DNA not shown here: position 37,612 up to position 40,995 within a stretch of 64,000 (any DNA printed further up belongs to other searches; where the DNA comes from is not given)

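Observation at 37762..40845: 1036-aa GspK-like minor pseudopilin with an inserted lamin-tail domain and other large insertions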

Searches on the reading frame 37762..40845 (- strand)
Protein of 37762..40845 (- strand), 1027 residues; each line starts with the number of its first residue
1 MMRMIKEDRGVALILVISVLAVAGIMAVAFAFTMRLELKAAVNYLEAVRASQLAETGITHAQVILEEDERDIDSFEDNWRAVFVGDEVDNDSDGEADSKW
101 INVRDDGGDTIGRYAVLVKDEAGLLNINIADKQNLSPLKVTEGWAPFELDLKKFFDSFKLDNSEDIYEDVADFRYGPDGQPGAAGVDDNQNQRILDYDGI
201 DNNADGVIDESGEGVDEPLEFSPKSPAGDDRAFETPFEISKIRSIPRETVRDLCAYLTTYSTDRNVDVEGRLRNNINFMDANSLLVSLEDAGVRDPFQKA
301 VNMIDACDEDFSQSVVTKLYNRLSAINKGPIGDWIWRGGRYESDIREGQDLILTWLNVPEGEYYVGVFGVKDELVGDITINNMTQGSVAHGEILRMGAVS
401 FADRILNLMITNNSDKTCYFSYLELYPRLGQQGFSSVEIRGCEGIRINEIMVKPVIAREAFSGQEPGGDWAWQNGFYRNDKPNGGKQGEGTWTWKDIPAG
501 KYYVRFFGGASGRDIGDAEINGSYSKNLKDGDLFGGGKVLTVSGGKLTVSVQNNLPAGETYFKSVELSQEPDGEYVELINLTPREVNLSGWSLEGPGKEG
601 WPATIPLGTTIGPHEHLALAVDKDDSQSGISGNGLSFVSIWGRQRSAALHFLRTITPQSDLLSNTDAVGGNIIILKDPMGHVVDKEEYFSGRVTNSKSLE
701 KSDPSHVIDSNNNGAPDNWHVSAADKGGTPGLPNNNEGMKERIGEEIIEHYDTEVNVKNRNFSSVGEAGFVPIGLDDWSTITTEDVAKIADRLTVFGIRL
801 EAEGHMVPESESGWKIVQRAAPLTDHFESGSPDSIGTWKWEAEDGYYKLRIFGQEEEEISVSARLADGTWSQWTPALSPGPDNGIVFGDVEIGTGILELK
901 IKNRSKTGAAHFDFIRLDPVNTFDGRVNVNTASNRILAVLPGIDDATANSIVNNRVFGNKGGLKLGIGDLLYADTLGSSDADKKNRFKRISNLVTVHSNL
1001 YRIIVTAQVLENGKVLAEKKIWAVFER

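Call 5: search_protein_families(library=pfam, proteins=[window:37762-40845:-], max_evalue=0.01)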
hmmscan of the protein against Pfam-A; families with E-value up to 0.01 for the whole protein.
window:37762-40845:- (1027 aa): 3 families
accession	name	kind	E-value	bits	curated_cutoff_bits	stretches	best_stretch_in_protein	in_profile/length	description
PF00932.25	LTD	-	2.3e-08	34.8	34.3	1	572-688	21-107/109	Lamin Tail Domain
PF12836.13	HHH_3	-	0.00034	21.1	27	1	926-955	5-34/65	Helix-hairpin-helix motif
PF03934.19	T2SSK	-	0.0029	18.4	24.2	0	927-955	1-30/63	Type II secretion system (T2SS), protein K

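Call 6: search_protein_families(library=ncbifam, proteins=[window:37762-40845:-], max_evalue=0.01)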
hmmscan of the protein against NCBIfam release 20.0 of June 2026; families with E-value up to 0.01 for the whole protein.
window:37762-40845:- (1027 aa): 2 families
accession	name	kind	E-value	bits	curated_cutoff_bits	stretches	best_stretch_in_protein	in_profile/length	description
NF037980.1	T2SS_GspK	equivalog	6.7e-15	55.4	130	2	9-265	2-212/307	type II secretion system minor pseudopilin GspK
TIGR02600.1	Verru_Chthon_A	subfamily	4.1e-05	21.7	332.3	1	10-63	1-54/1296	Verru_Chthon cassette protein A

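Call 9: find_homologous_proteins(query=window:37762-40845:-, max_evalue=0.001)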
Query window:37762-40845:- (1027 aa): 80 proteins with E <= 0.001 among 8000 candidates.
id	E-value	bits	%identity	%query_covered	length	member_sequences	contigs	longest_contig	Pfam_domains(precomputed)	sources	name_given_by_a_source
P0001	0.0e+0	2350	100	100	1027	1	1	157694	PF00932.26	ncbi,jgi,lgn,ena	ncbi:MAG: hypothetical protein WC569_00230 [Candidatus Omnitrophota bacterium]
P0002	0.0e+0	1728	71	100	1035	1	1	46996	PF00932.26,PF12836.14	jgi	-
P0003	0.0e+0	1720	69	100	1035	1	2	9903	PF00932.26,PF12836.14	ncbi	-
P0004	0.0e+0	1718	70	100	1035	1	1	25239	PF00932.26,PF12836.14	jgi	-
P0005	0.0e+0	1714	69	100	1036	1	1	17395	PF00932.26,PF12836.14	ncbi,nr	ncbi:MAG: type II secretion system protein GspK [Candidatus Omnitrophota bacterium]|nr:type II secre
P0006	0.0e+0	1714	69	100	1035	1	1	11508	PF00932.26,PF12836.14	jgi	-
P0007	0.0e+0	1711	69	100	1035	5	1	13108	PF00932.26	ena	-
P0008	0.0e+0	1708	70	100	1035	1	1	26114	PF00932.26,PF12836.14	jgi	-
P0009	0.0e+0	1705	69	100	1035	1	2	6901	PF00932.26,PF12836.14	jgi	jgi:hypothetical protein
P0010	0.0e+0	1700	69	100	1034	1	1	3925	PF00932.26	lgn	-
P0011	0.0e+0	1692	69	100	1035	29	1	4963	PF00932.26,PF12836.14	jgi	-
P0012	0.0e+0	1690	69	100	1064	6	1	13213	PF00932.26,PF12836.14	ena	-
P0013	0.0e+0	1682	69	100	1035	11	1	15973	PF00932.26,PF12836.14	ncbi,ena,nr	ncbi:MAG: hypothetical protein AUJ70_01800 [Candidatus Omnitrophica bacterium CG1_02_40_15]|nr:MAG: 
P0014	0.0e+0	1676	68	100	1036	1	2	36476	PF00932.26,PF12836.14,PF03934.20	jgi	jgi:type II secretory pathway component PulK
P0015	0.0e+0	1674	69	100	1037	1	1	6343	PF00932.26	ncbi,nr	ncbi:MAG: type II secretion system protein GspK [Candidatus Omnitrophota bacterium]|nr:type II secre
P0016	0.0e+0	1673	68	100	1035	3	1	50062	PF00932.26,PF12836.14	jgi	jgi:hypothetical protein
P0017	0.0e+0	1671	69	100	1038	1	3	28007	PF00932.26,PF12836.14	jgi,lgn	-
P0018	0.0e+0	1667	69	100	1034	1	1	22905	PF00932.26,PF12836.14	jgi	-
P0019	0.0e+0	1666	68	100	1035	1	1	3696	PF00932.26,PF12836.14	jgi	jgi:hypothetical protein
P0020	0.0e+0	1664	68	100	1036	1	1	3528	PF00932.26,PF12836.14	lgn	-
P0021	0.0e+0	1663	67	100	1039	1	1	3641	PF00932.26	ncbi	-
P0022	0.0e+0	1660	68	100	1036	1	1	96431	PF00932.26,PF12836.14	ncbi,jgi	ncbi:MAG: hypothetical protein WC312_00100 [Candidatus Omnitrophota bacterium]|jgi:hypothetical prot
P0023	0.0e+0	1654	67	100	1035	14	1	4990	PF00932.26,PF12836.14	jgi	-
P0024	0.0e+0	1652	67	100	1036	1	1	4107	PF00932.26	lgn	-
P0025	0.0e+0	1642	67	100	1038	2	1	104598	PF00932.26,PF12836.14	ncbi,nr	ncbi:MAG: lamin tail domain-containing protein [Candidatus Omnitrophota bacterium]|nr:lamin tail dom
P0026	0.0e+0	1636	67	100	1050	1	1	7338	PF00932.26,PF12836.14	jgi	jgi:hypothetical protein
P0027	0.0e+0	1631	67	100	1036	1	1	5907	PF00932.26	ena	-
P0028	0.0e+0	1628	66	100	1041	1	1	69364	PF00932.26,PF12836.14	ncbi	ncbi:hypothetical protein ACFL2G_01090 [Candidatus Omnitrophota bacterium]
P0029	0.0e+0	1624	68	100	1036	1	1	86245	PF00932.26,PF12836.14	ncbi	ncbi:MAG: hypothetical protein ABH815_04885 [Candidatus Omnitrophota bacterium]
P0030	0.0e+0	1624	67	100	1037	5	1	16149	PF00932.26,PF12836.14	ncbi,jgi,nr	ncbi:MAG: hypothetical protein HQ566_00950 [Candidatus Omnitrophica bacterium]|nr:hypothetical prote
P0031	0.0e+0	1620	66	100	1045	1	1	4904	PF00932.26,PF12836.14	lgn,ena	-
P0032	0.0e+0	1619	67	100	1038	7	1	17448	PF00932.26,PF12836.14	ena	-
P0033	0.0e+0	1618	67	100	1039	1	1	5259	PF00932.26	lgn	-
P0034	0.0e+0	1616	66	100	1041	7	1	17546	PF00932.26,PF12836.14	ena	-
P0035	0.0e+0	1611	66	100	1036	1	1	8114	PF00932.26,PF12836.14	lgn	-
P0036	0.0e+0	1609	66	100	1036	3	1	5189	PF00932.26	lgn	-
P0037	0.0e+0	1608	67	99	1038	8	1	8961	PF00932.26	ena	-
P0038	0.0e+0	1607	67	100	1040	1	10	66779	PF00932.26,PF12836.14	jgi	-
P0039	0.0e+0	1607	67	100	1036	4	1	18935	PF00932.26,PF12836.14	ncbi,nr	ncbi:MAG: lamin tail domain-containing protein [Candidatus Omnitrophica bacterium]|nr:lamin tail dom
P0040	0.0e+0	1591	66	100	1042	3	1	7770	PF00932.26,PF12836.14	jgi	-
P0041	0.0e+0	1588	66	100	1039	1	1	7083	PF00932.26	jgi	-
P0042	0.0e+0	1585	64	100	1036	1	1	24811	PF00932.26,PF12836.14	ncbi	ncbi:helix-hairpin-helix domain-containing protein [Candidatus Omnitrophota bacterium]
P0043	0.0e+0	1573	65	100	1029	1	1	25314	PF00932.26,PF12836.14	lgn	-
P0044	0.0e+0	1571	65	100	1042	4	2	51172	PF00932.26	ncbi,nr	ncbi:MAG: general secretion pathway protein GspK [Candidatus Omnitrophica bacterium]|nr:general secr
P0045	0.0e+0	1565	63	100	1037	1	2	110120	PF00932.26,PF12836.14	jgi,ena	-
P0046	0.0e+0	1565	65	100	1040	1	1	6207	PF00932.26,PF12836.14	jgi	-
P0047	0.0e+0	1552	64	100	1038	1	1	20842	PF00932.26,PF12836.14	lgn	-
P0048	0.0e+0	1552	64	100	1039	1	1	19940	PF00932.26,PF12836.14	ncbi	-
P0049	0.0e+0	1536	64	99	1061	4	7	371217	PF00932.26,PF12836.14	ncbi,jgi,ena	-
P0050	0.0e+0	1372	68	80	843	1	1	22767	PF00932.26,PF12836.14,PF03934.20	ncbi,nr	ncbi:MAG: type II secretion system protein GspK [Candidatus Omnitrophica bacterium]|nr:type II secre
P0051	0.0e+0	1301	56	99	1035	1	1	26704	PF00932.26,PF12836.14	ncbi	-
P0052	0.0e+0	1055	67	66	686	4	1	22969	PF00932.26,PF12836.14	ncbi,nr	ncbi:MAG: lamin tail domain-containing protein, partial [Candidatus Omnitrophica bacterium]|nr:lamin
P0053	9.7e-291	985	46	99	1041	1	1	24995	PF00932.26,PF12836.14,PF03934.20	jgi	jgi:hypothetical protein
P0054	3.8e-269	914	42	99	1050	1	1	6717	PF00932.26,PF12836.14,PF03934.20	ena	-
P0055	1.4e-265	902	44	99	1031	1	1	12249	PF00932.26,PF12836.14,PF03934.20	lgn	-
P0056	9.6e-262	889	43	99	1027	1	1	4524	PF00932.26,PF12836.14,PF03934.20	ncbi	-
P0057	1.3e-260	886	43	100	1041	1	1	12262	PF00932.26,PF12836.14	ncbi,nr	ncbi:MAG: general secretion pathway protein GspK [Candidatus Omnitrophica bacterium]|nr:general secr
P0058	6.4e-260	883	44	100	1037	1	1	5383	PF00932.26,PF12836.14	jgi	jgi:type II secretory pathway component PulK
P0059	7.5e-259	880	43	100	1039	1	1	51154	PF00932.26,PF12836.14,PF03934.20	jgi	-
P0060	2.9e-258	878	43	99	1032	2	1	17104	PF00932.26,PF12836.14,PF03934.20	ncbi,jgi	-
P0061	1.7e-254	865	43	100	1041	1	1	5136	PF00932.26,PF12836.14,PF03934.20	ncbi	-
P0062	2.3e-252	858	42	99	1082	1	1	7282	PF00932.26,PF12836.14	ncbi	-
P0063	2.8e-251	855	43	100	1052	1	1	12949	PF00932.26,PF12836.14,PF03934.20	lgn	-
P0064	8.4e-249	846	42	99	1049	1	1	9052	PF00932.26,PF12836.14,PF03934.20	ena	-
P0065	1.9e-237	809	40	100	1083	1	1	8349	PF00932.26,PF12836.14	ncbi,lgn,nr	ncbi:MAG: general secretion pathway protein GspK [Candidatus Omnitrophica bacterium]|nr:general secr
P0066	8.9e-231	787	40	99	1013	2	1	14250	PF00932.26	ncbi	-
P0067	3.2e-228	778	39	99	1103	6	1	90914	PF00932.26,PF12836.14,PF03934.20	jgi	-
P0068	5.6e-224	764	39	100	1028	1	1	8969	PF00932.26,PF12836.14,PF03934.20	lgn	-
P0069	5.8e-212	725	40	99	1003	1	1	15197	PF00932.26,PF12836.14,PF03934.20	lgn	-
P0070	3.3e-210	719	38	99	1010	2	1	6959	PF00932.26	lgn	-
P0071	9.3e-195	668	43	58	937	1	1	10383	PF00932.26,PF12836.14,PF03934.20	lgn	-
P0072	1.7e-180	620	38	57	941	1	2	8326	PF00932.26,PF12836.14,PF03934.20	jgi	-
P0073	3.2e-174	600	36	57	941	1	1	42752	PF00932.26,PF12836.14,PF03934.20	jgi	-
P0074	1.5e-171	591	35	57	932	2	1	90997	PF00932.26,PF12836.14,PF03934.20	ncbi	ncbi:MAG: helix-hairpin-helix domain-containing protein [Candidatus Omnitrophota bacterium]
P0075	4.3e-135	470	36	56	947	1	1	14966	PF00932.26,PF12836.14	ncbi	-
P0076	2.9e-128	447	35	55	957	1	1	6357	PF00932.26,PF12836.14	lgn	-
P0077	1.5e-79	286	29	59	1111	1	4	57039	PF00932.26,PF12836.14,PF03934.20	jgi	-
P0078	1.4e-71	260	35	29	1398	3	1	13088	PF00932.26,PF12836.14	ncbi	-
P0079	1.1e-45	174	34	30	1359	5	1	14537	PF12836.14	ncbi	-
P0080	3.7e-35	139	34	27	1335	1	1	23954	PF12836.14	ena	-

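Call 15: search_solved_structures(query=A1, max_evalue=1, show_alignments=3)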
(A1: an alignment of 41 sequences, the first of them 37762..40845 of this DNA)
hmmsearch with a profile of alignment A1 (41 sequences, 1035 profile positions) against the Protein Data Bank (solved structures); distinct sequences matched with E-value up to 1: 7.
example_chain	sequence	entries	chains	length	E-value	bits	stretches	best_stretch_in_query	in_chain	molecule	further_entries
9yi2_A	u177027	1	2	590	2.1e-06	28.7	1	933-965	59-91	Endonuclease/exonuclease/phosphatase family domain-containing protein 1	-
2duy_A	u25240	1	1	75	0.00042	21.1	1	925-976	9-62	Competence protein ComEA-related protein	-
8dfk_A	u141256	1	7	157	0.0081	16.9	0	230-258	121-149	ComE operon protein 1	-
8dss_A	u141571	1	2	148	0.045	14.4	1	934-984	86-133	ComE operon protein 1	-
5vtm_X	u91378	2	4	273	0.063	13.9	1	932-963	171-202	Type II secretion system protein K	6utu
8xr6_U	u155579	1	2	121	0.14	12.8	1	935-971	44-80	PsbU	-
8wb4_U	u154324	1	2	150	0.21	12.2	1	935-971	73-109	Photosystem II reaction center protein U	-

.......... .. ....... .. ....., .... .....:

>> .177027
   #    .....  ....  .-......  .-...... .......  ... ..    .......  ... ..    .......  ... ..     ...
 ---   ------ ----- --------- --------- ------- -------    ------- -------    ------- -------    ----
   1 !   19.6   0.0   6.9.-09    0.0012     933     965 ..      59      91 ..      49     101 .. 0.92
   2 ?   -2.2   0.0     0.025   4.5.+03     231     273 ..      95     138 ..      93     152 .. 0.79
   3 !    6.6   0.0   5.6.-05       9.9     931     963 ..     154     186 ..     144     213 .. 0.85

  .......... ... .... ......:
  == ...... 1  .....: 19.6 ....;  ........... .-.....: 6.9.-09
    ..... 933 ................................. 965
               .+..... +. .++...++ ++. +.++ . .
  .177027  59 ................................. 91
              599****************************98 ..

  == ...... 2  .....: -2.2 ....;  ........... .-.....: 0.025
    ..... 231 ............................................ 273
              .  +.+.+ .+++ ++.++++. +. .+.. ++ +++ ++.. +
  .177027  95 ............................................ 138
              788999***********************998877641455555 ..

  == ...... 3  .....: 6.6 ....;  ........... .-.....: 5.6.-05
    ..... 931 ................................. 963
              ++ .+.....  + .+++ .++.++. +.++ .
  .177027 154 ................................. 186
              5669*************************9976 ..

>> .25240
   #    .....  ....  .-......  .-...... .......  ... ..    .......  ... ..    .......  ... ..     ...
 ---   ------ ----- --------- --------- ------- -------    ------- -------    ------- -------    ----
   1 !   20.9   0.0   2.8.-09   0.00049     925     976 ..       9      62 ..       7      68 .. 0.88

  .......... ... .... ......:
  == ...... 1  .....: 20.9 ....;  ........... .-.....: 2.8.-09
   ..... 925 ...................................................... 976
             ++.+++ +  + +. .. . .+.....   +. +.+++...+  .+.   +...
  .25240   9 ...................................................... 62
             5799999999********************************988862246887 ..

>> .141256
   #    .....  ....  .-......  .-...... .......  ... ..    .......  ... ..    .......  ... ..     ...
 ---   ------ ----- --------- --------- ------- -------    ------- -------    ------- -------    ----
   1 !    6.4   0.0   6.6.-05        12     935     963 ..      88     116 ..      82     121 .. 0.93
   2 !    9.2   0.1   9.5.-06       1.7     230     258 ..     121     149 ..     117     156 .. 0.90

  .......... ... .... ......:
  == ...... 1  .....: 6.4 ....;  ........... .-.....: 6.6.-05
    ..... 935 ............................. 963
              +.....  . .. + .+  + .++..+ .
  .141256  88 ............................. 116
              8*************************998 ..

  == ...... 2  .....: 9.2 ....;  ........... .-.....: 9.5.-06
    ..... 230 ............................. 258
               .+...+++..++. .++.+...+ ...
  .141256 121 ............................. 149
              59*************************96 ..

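Call 24: find_encoding_contigs(protein=P0074, flank=10000, max_places=2)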
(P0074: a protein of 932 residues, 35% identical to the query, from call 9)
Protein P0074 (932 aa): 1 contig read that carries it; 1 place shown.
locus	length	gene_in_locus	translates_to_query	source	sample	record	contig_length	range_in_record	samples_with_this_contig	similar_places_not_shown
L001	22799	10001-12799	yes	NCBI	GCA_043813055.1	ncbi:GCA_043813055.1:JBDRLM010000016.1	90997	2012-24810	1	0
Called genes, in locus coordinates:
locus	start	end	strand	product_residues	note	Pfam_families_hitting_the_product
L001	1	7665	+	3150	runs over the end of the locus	-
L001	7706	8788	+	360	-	PF00482:T2SSF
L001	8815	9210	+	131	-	PF07963:N_methyl (weak)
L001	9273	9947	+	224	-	-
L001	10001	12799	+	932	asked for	PF00932:LTD (faint), PF03934:T2SSK (faint), PF12836:HHH_3 (weak)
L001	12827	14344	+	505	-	PF19077:Big_13 (faint), PF12245:Big_3_2 (faint)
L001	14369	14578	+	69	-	PF02416:TatA_B_E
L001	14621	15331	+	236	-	PF00902:TatC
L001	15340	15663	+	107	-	-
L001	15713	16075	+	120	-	-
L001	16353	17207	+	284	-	PF02811:PHP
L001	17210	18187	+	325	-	PF04055:Radical_SAM, PF06968:BATS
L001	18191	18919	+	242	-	PF00106:adh_short, PF01370:Epimerase (weak), PF08659:KR, PF13561:adh_short_C2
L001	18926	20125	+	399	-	PF00109:ketoacyl-synt, PF02801:Ketoacyl-synt_C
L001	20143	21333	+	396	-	PF00155:Aminotran_1_2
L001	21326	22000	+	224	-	PF05401:NodS, PF01209:Ubie_methyltran, PF05175:MTS, PF13489:Methyltransf_23, PF02353:CMAS, PF13847:Methyltransf_31, PF08241:Methyltransf_11, PF08242:Methyltransf_12, +2 more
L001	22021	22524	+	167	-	PF00076:RRM_1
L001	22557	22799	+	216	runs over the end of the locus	-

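Call 25: find_encoding_contigs(protein=P0067, flank=10000, max_places=2)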
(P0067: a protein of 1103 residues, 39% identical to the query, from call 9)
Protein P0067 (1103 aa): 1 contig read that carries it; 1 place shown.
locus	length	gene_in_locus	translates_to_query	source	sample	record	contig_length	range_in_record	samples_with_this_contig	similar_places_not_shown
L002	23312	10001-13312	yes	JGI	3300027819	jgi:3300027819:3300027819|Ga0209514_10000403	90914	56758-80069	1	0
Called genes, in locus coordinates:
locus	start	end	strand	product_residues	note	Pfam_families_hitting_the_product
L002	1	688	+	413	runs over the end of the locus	PF25919:BSH_CusB (faint), PF25973:BSH_CzcB, PF25954:Beta-barrel_RND_2, PF25989:YknX_C (faint)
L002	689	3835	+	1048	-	PF00873:ACR_tran, PF03176:MMPL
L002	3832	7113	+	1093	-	PF00873:ACR_tran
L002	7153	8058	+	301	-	-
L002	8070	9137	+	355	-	PF00482:T2SSF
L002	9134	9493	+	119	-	-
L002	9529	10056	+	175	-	PF11612:T2SSJ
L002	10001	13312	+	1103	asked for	PF00932:LTD (weak), PF12836:HHH_3 (weak), PF03934:T2SSK (weak)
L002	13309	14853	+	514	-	PF19077:Big_13 (weak)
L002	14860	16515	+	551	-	PF11104:PilM_2, PF14450:FtsA, PF05137:PilN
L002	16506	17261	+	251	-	PF28028:Amuc_1100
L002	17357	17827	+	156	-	-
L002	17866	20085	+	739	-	-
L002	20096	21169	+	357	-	PF03462:PCRF, PF00472:RF-1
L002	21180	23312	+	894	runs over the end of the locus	PF07517:SecA_DEAD, PF00270:DEAD (faint), PF01043:SecA_PP_bind, PF21090:P-loop_SecA, PF07516:SecA_SW, PF02810:SEC-C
